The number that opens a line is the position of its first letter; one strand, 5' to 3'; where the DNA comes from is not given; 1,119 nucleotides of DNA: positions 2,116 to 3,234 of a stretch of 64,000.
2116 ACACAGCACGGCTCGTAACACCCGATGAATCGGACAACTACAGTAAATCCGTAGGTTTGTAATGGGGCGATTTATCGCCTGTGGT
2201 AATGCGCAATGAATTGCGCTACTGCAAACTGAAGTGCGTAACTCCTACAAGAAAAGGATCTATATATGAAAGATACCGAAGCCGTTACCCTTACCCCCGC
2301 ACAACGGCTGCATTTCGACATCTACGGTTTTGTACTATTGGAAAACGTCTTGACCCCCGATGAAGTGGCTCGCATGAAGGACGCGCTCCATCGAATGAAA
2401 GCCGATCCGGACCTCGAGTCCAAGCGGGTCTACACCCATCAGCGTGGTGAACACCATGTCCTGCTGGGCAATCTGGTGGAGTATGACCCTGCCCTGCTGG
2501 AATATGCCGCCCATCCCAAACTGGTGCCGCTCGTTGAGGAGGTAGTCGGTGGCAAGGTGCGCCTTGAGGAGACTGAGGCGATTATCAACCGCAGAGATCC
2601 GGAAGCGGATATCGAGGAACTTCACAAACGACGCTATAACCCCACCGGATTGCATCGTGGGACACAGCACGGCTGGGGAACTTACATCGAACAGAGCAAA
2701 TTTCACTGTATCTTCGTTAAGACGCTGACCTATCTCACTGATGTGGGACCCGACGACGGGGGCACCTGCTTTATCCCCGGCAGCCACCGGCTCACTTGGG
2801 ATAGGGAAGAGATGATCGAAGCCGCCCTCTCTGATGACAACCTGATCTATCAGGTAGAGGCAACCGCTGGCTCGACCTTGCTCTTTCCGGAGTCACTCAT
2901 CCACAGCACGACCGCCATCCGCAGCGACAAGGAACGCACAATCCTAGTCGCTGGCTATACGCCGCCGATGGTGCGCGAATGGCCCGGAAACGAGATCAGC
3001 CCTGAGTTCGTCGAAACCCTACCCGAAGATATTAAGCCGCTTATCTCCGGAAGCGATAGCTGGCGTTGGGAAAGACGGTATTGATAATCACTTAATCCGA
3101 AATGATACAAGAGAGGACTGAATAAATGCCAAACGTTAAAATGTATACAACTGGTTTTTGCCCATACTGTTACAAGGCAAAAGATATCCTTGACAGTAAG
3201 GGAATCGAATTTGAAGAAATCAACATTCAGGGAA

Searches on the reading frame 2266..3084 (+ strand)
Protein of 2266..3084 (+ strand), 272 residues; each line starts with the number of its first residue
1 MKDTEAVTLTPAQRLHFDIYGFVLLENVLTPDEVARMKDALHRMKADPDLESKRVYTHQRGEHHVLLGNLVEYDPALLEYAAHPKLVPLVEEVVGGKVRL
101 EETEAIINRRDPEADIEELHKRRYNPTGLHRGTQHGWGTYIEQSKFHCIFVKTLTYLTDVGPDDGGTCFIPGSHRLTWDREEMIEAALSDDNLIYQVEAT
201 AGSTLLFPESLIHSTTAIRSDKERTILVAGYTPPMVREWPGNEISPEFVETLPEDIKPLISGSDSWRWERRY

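Call 3: search_protein_families(library=pfam, proteins=[window:2266-3084:+], max_evalue=0.01)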
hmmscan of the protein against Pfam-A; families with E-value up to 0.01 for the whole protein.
window:2266-3084:+ (272 aa): 3 families
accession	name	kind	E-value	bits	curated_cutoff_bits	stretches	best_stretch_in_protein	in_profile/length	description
PF05721.19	PhyH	-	3.3e-20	73.7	22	1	18-225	2-212/213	Phytanoyl-CoA dioxygenase (PhyH)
PF13759.12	2OG-FeII_Oxy_5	-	0.00035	21.4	27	1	155-225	27-96/101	Putative 2OG-Fe(II) oxygenase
PF23169.1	HalD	-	0.0073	16.2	26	0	175-232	151-209/228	Halogenase D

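Call 10: search_solved_structures(query=window:2266-3084:+, max_evalue=1, show_alignments=3)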
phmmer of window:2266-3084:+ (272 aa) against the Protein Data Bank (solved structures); distinct sequences matched with E-value up to 1: 16.
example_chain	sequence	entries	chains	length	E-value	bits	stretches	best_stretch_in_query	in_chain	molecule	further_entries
4xcb_A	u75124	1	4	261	1.9e-12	50.4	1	9-240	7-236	oxidase/hydroxylase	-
4xc9_A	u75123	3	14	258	2.1e-12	50.2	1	9-240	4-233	oxidase/hydroxylase | Putative oxidase/hydroxylase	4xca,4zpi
7vbq_A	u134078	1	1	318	0.00047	22.9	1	149-235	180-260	Fe(II)/(alpha)ketoglutarate-dependent dioxygenase TlxJ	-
5nch_A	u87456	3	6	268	0.00076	22.2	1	195-263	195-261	Leucine hydroxylase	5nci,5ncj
4mhr_A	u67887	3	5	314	0.00086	22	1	9-103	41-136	Ectoine hydroxylase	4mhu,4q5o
7wpy_A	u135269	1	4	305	0.0055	19.3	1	21-252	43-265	Dioxygenase andA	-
5zm2_A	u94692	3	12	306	0.0061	19.2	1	21-252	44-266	Dioxygenase andA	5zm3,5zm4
9vmf_A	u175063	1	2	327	0.0067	19.1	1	133-230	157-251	Fumigatonoid B endoperoxide isomerase nvfE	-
4kv9_A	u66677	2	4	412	0.041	16.5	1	100-194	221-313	Septin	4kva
7vbq_B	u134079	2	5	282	0.066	15.8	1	131-180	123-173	Fe(II)/(alpha)ketoglutarate-dependent dioxygenase TlxI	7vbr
4xaa_A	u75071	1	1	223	0.12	14.9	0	156-235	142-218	Putative oxygenase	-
9wyc_A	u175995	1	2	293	0.19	14.3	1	153-246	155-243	Oxidoreductase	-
7fcb_C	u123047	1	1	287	0.5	12.9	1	156-234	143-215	2-oxoglutarate/Fe(II)-dependent dioxygenase SptF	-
7eyu_B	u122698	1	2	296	0.53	12.8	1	156-233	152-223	2-oxoglutarate/Fe(II)-dependent dioxygenase SptF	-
7eyr_C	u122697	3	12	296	0.53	12.8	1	156-233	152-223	2-oxoglutarate/Fe(II)-dependent dioxygenase SptF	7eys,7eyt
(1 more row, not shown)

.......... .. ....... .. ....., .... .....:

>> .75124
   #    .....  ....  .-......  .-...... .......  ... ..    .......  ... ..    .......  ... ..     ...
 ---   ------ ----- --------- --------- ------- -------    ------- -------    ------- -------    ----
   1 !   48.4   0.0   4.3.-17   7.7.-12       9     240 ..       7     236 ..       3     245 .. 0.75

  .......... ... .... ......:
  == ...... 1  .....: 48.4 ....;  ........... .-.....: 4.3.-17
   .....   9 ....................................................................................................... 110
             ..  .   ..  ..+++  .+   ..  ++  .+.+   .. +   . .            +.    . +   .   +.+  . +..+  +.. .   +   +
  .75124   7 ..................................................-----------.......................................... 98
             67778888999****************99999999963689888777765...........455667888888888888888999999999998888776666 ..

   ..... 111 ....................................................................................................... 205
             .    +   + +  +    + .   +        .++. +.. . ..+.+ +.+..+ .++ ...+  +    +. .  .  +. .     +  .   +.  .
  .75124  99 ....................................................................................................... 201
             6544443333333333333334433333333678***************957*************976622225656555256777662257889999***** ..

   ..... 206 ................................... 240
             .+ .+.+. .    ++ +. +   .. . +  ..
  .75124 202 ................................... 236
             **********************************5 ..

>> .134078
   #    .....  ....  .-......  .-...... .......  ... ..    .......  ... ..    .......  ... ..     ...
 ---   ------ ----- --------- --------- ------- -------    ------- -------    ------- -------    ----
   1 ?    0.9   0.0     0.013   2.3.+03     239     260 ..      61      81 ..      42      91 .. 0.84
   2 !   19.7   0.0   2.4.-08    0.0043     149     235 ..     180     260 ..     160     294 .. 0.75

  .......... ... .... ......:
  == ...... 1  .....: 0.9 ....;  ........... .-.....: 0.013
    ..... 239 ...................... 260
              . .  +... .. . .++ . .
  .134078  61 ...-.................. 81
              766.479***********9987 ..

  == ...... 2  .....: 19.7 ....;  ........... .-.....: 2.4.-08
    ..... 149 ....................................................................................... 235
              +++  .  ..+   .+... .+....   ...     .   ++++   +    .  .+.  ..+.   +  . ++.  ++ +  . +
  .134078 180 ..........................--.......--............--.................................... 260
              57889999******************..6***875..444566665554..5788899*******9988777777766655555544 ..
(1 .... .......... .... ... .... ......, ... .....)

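Call 11: search_protein_families(library=ncbifam, proteins=[window:2266-3084:+], max_evalue=0.01)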
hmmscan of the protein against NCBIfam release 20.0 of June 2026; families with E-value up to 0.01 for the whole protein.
window:2266-3084:+ (272 aa): 1 family
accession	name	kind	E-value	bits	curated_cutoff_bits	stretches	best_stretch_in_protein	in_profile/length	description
TIGR02408.1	ectoine_ThpD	equivalog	2e-05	24.1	336.5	1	13-54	21-62/277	ectoine hydroxylase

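Call 23: find_homologous_proteins(query=window:2266-3084:+, max_evalue=0.001)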
Query window:2266-3084:+ (272 aa): 940 proteins with E <= 0.001 among 2295 candidates; the best 120 are listed.
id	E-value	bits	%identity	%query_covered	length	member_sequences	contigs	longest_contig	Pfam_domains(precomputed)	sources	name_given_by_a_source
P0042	3.7e-179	612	97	100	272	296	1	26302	PF05721.20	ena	-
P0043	9.3e-162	555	88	100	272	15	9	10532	PF05721.20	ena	-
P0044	5.7e-160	549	86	100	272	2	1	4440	PF05721.20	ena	-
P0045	2.8e-159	547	87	100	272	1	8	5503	PF05721.20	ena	-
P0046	3.5e-159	547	86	100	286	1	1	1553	PF05721.20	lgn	-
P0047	1.7e-158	544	86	100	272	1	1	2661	PF05721.20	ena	-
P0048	1.8e-158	544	85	100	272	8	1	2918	PF05721.20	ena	-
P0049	7.9e-158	542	85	100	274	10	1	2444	PF05721.20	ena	-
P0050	2.1e-157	541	87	97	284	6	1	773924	PF05721.20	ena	-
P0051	4.6e-157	540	85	100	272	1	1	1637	PF05721.20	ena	-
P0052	4.6e-157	540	85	100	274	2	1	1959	PF05721.20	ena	-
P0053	1.8e-156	538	84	100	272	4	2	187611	PF05721.20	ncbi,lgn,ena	-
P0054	3.1e-156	537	85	100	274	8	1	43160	PF05721.20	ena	-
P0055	5.6e-155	533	82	100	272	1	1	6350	PF05721.20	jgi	jgi:hypothetical protein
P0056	3.9e-154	530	82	100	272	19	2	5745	PF05721.20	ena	-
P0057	4.7e-154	530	83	100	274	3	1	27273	PF05721.20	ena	-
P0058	1.7e-153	528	83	100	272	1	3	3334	PF05721.20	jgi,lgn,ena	-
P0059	3.9e-152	523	82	100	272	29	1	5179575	PF05721.20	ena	-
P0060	4.4e-152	523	83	100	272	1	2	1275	PF05721.20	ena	-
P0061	8.0e-152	522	82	100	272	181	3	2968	PF05721.20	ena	-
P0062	6.4e-151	519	80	100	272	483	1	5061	PF05721.20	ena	-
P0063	2.2e-149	514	81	99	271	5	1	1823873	PF05721.20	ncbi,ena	-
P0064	5.1e-149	513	81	99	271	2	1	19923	PF05721.20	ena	-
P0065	1.8e-148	511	81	100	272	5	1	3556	PF05721.20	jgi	-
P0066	2.8e-148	511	80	99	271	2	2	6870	PF05721.20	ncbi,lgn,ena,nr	ncbi:phytanoyl-CoA dioxygenase family protein [Candidatus Poribacteria bacterium]|nr:phytanoyl-CoA d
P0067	4.2e-148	510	81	99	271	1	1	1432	PF05721.20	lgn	-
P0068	7.3e-148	509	80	99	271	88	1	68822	PF05721.20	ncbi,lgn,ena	-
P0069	7.7e-148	509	80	100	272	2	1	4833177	PF05721.20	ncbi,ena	-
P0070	3.2e-147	507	80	99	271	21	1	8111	PF05721.20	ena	-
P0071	3.2e-147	507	80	100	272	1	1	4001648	PF05721.20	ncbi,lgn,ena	-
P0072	3.6e-147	507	80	99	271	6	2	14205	PF05721.20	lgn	-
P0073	7.6e-147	506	79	100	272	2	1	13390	PF05721.20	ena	-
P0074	1.1e-146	506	81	100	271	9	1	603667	PF05721.20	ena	-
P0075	1.1e-146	506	80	99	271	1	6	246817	PF05721.20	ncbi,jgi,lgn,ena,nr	ncbi:MAG: phytanoyl-CoA dioxygenase family protein [Candidatus Poribacteria bacterium]|nr:phytanoyl-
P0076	1.7e-146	505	80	99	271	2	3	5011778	PF05721.20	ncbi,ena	-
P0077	2.0e-146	505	81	99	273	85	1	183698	PF05721.20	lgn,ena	-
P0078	2.4e-146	504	79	99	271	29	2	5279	PF05721.20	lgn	-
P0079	1.3e-145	502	79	99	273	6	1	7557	PF05721.20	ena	-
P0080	2.1e-145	501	78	99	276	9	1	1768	PF05721.20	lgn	-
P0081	5.6e-145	500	80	99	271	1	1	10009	PF05721.20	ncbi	-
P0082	1.5e-144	499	79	99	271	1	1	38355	PF05721.20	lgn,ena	-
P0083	1.8e-144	498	78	99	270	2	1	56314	PF05721.20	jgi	-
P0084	2.8e-144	498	77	99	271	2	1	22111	PF05721.20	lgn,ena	-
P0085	5.7e-144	497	77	99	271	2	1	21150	PF05721.20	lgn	-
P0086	1.5e-143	495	79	99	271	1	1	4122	PF05721.20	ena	-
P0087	4.9e-141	487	75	100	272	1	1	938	PF05721.20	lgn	-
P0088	2.6e-140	485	77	99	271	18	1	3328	PF05721.20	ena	-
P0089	3.6e-139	481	77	99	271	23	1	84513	PF05721.20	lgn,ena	-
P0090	3.5e-138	478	75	99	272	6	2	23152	PF05721.20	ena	-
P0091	2.0e-136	472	74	100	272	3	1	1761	PF13759.13,PF05721.20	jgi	jgi:ectoine hydroxylase-related dioxygenase (phytanoyl-CoA dioxygenase family)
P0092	3.3e-136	471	75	99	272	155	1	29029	PF05721.20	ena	-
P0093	4.6e-136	471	74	99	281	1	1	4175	PF05721.20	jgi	jgi:hypothetical protein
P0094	1.2e-135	469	74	100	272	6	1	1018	PF05721.20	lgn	-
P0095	1.4e-135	469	75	99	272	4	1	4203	PF05721.20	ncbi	-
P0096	4.2e-135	468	74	100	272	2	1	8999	PF13759.13,PF05721.20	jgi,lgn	jgi:hypothetical protein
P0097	1.1e-134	466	75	100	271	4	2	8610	PF05721.20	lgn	-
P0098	2.5e-134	465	73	99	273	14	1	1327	PF13759.13,PF05721.20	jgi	jgi:hypothetical protein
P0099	2.7e-134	465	74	99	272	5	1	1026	PF05721.20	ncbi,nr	ncbi:MAG: phytanoyl-CoA dioxygenase family protein [Candidatus Poribacteria bacterium]|nr:phytanoyl-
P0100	2.6e-133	462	75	99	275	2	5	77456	PF05721.20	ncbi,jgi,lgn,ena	-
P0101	3.4e-133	461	73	100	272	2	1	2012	PF13759.13,PF05721.20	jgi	jgi:ectoine hydroxylase-related dioxygenase (phytanoyl-CoA dioxygenase family)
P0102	4.4e-133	461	75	97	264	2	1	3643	PF13759.13,PF05721.20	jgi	jgi:ectoine hydroxylase-related dioxygenase (phytanoyl-CoA dioxygenase family)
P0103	2.6e-132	458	72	97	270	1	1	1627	PF05721.20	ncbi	-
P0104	4.4e-132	458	74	99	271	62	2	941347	PF05721.20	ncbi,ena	-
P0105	7.9e-132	457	74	98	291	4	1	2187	PF13759.13,PF05721.20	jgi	jgi:hypothetical protein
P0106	9.8e-132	457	74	98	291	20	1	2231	PF13759.13,PF05721.20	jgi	jgi:hypothetical protein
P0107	2.4e-131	455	74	97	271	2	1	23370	PF05721.20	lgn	-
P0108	3.4e-131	455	71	98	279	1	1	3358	PF05721.20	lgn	-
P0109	8.1e-131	454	74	96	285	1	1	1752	PF13759.13,PF05721.20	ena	-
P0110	1.1e-130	453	73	98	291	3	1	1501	PF13759.13,PF05721.20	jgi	jgi:ectoine hydroxylase-related dioxygenase (phytanoyl-CoA dioxygenase family)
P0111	1.3e-130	453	74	96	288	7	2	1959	PF05721.20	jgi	jgi:hypothetical protein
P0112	1.6e-130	453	73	97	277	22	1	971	PF05721.20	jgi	-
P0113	3.0e-130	452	72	97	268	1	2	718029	PF05721.20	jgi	-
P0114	3.1e-130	452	72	98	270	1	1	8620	PF05721.20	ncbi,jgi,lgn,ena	jgi:hypothetical protein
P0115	3.4e-130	451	74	96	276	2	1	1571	PF13759.13,PF05721.20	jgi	jgi:hypothetical protein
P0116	1.1e-129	450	72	97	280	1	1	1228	PF05721.20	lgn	-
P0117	3.5e-129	448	70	98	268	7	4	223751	PF05721.20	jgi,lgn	jgi:hypothetical protein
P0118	4.0e-129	448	70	100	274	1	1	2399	PF05721.20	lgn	-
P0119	4.8e-129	448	70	99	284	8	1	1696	PF05721.20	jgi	jgi:phytanoyl-CoA dioxygenase PhyH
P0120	9.1e-129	447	70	99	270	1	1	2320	PF05721.20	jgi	jgi:ectoine hydroxylase-related dioxygenase (phytanoyl-CoA dioxygenase family)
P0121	9.2e-129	447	70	98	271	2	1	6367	PF05721.20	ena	-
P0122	1.7e-128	446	71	99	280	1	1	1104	PF05721.20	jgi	jgi:hypothetical protein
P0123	2.5e-128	445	71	99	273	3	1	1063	PF05721.20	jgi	jgi:phytanoyl-CoA dioxygenase PhyH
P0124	5.6e-128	444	72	97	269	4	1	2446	PF13759.13,PF05721.20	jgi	-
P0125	9.3e-128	443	72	97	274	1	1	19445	PF05721.20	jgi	jgi:ectoine hydroxylase-related dioxygenase (phytanoyl-CoA dioxygenase family)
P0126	1.3e-127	443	71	100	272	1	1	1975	PF13759.13,PF05721.20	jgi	-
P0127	4.0e-127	441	70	97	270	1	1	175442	PF05721.20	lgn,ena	-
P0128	6.0e-127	441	72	97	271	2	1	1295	PF05721.20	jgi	jgi:hypothetical protein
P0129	1.7e-126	439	71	97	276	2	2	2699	PF05721.20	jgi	jgi:hypothetical protein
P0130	1.8e-126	439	69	100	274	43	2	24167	PF05721.20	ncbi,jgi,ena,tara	tara:strand:- start:139 stop:963 length:825 start_codon:yes stop_codon:yes gene_type:complete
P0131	2.2e-126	439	71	99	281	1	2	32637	PF05721.20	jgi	jgi:hypothetical protein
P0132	3.3e-126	438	70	99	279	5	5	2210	PF05721.20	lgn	-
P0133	3.4e-126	438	71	97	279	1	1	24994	PF05721.20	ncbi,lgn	-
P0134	4.3e-126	438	72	97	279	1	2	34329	PF05721.20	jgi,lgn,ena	-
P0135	4.3e-126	438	72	97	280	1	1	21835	PF05721.20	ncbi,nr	ncbi:MAG TPA: phytanoyl-CoA dioxygenase family protein [Chthonomonadaceae bacterium]|nr:phytanoyl-Co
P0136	9.0e-126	437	69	100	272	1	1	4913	PF05721.20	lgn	-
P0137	1.1e-125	437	70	97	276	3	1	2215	PF05721.20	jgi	jgi:hypothetical protein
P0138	1.1e-125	437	72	98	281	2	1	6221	PF05721.20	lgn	-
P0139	1.3e-125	436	68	98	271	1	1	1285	PF05721.20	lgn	-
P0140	1.4e-125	436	68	99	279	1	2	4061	PF05721.20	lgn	-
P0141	1.6e-125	436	69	100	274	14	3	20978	PF05721.20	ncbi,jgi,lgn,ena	-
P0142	2.1e-125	436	70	96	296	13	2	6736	PF05721.20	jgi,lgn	-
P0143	7.4e-125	434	69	98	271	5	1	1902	PF05721.20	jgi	jgi:ectoine hydroxylase-related dioxygenase (phytanoyl-CoA dioxygenase family)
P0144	7.5e-125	434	71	97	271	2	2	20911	PF05721.20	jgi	jgi:ectoine hydroxylase-related dioxygenase (phytanoyl-CoA dioxygenase family)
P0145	8.8e-125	434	72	97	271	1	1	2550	PF05721.20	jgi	jgi:ectoine hydroxylase-related dioxygenase (phytanoyl-CoA dioxygenase family)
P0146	9.0e-125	434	72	97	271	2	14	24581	PF05721.20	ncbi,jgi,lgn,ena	ncbi:MAG: ectoine hydroxylase-related dioxygenase (phytanoyl-CoA dioxygenase family) [Candidatus Lat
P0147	1.2e-124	433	69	100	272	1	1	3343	PF05721.20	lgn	-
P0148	1.3e-124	433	71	98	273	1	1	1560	PF05721.20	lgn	-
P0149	1.4e-124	433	69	97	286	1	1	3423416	PF05721.20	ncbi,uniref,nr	ncbi:hypothetical protein KDH_02520 [Dictyobacter sp. S3.2.2.5]|uniref:Phytanoyl-CoA dioxygenase n=1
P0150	1.4e-124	433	70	98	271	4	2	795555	PF05721.20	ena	-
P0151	1.4e-124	433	70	96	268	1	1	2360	PF05721.20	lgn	-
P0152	1.6e-124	433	69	98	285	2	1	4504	PF13759.13,PF05721.20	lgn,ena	-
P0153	1.6e-124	433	68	100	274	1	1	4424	PF05721.20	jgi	jgi:hypothetical protein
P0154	2.4e-124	432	67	100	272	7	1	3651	PF05721.20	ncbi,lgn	-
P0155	2.4e-124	432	71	97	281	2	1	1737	PF13759.13,PF05721.20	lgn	-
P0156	2.5e-124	432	69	97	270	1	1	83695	PF05721.20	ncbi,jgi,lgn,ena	jgi:hypothetical protein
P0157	4.1e-124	432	69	97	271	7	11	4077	PF05721.20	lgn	-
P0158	4.2e-124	431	68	97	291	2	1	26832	PF05721.20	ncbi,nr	ncbi:phytanoyl-CoA dioxygenase family protein [Dictyobacter formicarum]|nr:phytanoyl-CoA dioxygenase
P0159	5.2e-124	431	69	97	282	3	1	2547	PF05721.20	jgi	-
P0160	6.1e-124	431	71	97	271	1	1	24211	PF05721.20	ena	-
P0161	8.3e-124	431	69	97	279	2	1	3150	PF05721.20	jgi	jgi:ectoine hydroxylase-related dioxygenase (phytanoyl-CoA dioxygenase family)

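Call 33: find_encoding_contigs(protein=P0149, flank=8000, max_places=2)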
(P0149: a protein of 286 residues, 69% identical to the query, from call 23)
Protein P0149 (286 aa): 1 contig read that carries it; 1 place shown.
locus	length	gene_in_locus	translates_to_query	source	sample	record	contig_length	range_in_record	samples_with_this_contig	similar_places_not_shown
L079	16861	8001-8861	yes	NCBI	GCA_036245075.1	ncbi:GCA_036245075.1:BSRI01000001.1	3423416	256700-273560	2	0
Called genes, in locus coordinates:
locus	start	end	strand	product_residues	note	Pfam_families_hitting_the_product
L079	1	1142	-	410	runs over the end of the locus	PF07690:MFS_1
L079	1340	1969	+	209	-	PF07336:ABATE, PF11706:zf-CGNR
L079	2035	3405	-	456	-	PF00291:PALP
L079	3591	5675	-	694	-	PF16216:GxGYxYP_N, PF20957:GxGYxYP_N_2nd, PF20958:GxGYxYP_N_3rd, PF14323:GxGYxYP_C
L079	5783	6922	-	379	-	PF01408:GFO_IDH_MocA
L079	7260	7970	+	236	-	PF00392:GntR, PF07729:FCD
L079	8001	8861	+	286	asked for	PF05721:PhyH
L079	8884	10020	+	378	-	PF02746:MR_MLE_N, PF13378:MR_MLE_C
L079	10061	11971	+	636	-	PF07944:Beta-AFase-like_GH127_cat, PF20736:Glyco_hydro127M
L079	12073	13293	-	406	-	PF00999:Na_H_Exchanger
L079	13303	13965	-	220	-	PF00156:Pribosyltran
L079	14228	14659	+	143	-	PF04075:F420H2_quin_red, PF01243:PNPOx_N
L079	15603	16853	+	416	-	PF05977:MFS_3, PF07690:MFS_1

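Call 34: find_encoding_contigs(protein=P0113, flank=8000, max_places=2)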
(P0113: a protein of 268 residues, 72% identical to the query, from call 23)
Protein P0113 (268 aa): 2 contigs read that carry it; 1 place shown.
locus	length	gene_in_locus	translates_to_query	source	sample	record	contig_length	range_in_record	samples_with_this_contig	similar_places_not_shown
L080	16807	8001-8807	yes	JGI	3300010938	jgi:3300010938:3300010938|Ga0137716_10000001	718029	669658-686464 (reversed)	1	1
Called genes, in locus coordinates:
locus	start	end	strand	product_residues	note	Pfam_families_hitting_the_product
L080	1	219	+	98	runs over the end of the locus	PF13490:zf-HC2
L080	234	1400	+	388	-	PF00712:DNA_pol3_beta, PF02767:DNA_pol3_beta_2, PF02768:DNA_pol3_beta_3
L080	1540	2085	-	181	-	-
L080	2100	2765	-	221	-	PF07963:N_methyl, PF07596:SBP_bac_10 (weak)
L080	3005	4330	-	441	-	PF00860:Xan_ur_permease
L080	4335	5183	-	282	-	PF04909:Amidohydro_2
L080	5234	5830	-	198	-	PF01195:Pept_tRNA_hydro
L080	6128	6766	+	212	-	PF00625:Guanylate_kin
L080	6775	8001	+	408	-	PF02441:Flavoprotein, PF04127:DFP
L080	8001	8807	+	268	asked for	PF05721:PhyH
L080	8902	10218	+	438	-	PF01018:GTP1_OBG, PF03193:RsgA_GTPase (faint), PF01926:MMR_HSR1, PF02421:FeoB_N, PF09269:DUF1967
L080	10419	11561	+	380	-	PF00696:AA_kinase, PF01472:PUA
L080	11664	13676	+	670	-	PF00578:AhpC-TSA, PF08534:Redoxin (weak), PF13098:Thioredoxin_2 (weak), PF13905:Thioredoxin_8, PF08450:SGL (faint), PF01436:NHL (weak)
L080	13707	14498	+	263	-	PF00112:Peptidase_C1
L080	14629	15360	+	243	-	PF00215:OMPdecase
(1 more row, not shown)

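Call 35: find_encoding_contigs(protein=P0135, flank=8000, max_places=2)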
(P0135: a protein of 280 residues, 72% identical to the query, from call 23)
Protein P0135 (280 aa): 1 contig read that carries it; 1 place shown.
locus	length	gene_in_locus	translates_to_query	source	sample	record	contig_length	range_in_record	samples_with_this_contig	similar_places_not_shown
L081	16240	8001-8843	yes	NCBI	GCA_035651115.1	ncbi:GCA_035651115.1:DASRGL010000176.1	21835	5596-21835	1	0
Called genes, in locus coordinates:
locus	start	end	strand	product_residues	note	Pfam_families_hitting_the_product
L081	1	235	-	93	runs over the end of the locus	-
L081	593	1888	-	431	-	PF07394:DUF1501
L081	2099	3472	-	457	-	PF08811:DUF1800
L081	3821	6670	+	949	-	PF08450:SGL (faint), PF05787:PhoX (faint), PF24684:Vgb_lyase (faint), PF25021:TEN_NHL, PF06739:SBBP (faint), PF25021:TEN_NHL, PF01436:NHL (weak)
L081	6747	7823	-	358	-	PF00583:Acetyltransf_1, PF13673:Acetyltransf_10, PF13508:Acetyltransf_7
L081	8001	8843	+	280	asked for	PF05721:PhyH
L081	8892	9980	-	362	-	PF01547:SBP_bac_1, PF13531:SBP_bac_11, PF13416:SBP_bac_8, PF13343:SBP_bac_6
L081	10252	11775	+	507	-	PF04411:PDDEXK_7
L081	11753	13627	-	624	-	-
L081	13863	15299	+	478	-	PF01425:Amidase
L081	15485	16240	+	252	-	PF12215:Glyco_hydr_116N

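Call 51: predict_structure(alignment_id=A3)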
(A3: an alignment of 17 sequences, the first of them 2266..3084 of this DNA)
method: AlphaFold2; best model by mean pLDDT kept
length: 272 residues; sequences in the alignment: 17
mean_pLDDT: 74.8   pTM: 0.79
mean pLDDT of the five models: 74.8, 41.8, 40.1, 35.4, 34.7
residues with pLDDT >= 90: 42; 70-90: 133; 50-70: 75; < 50: 22
segments of 3 or more residues with pLDDT < 50: 1-3, 128-133, 171-175, 210-212
pLDDT, mean of each block of 10 residues (from residue 1): 64 77 87 96 91 82 84 93 90 82 86 79 52 53 66 87 61 52 65 69 79 61 87 62 75 87 57 48
secondary structure, 60 per line:
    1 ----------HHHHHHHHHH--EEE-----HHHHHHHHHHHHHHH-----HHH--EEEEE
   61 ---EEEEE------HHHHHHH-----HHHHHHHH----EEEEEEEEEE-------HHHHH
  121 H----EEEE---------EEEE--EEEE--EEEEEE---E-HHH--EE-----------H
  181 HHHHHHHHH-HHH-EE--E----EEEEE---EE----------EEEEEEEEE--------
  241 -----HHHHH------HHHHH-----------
elements in order: H11-20 E23-25 H31-45 E56-60 E64-68 H75-81 H87-94 E99-108 H116-121 E126-129 E139-142 E145-148 E151-156 H180-189 E204-208 E224-232 H246-250 H257-261

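Call 54: search_protein_representatives(alignment_id=A4)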
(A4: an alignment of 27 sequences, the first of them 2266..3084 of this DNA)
Query: 27 sequences, 259 profile positions. Proteins with E-value up to 0.001 (for the whole library): 4050; up to 1e-10: 663; up to 1e-30: 95. The best 150 are listed.
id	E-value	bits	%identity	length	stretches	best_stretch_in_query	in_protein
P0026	1.1e-113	395.1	-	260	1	1-257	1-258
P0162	5.6e-89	314.2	-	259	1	1-257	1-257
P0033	8.6e-82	290.7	-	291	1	2-256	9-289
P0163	3.1e-77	275.7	-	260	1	1-255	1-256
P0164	4.4e-77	275.2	-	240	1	1-178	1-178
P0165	5.4e-71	255.3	-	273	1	1-249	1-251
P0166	4.2e-70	252.3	-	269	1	1-253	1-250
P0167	1.0e-67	244.5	-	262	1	1-254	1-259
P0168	1.6e-65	237.3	-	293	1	2-257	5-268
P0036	1.1e-62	228.0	-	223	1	64-257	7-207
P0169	3.2e-58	213.4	-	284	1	2-258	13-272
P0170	1.2e-57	211.5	-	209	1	45-210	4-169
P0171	1.6e-57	211.2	-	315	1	2-254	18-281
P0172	5.4e-56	206.1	-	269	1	1-238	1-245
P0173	3.4e-55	203.5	-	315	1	2-256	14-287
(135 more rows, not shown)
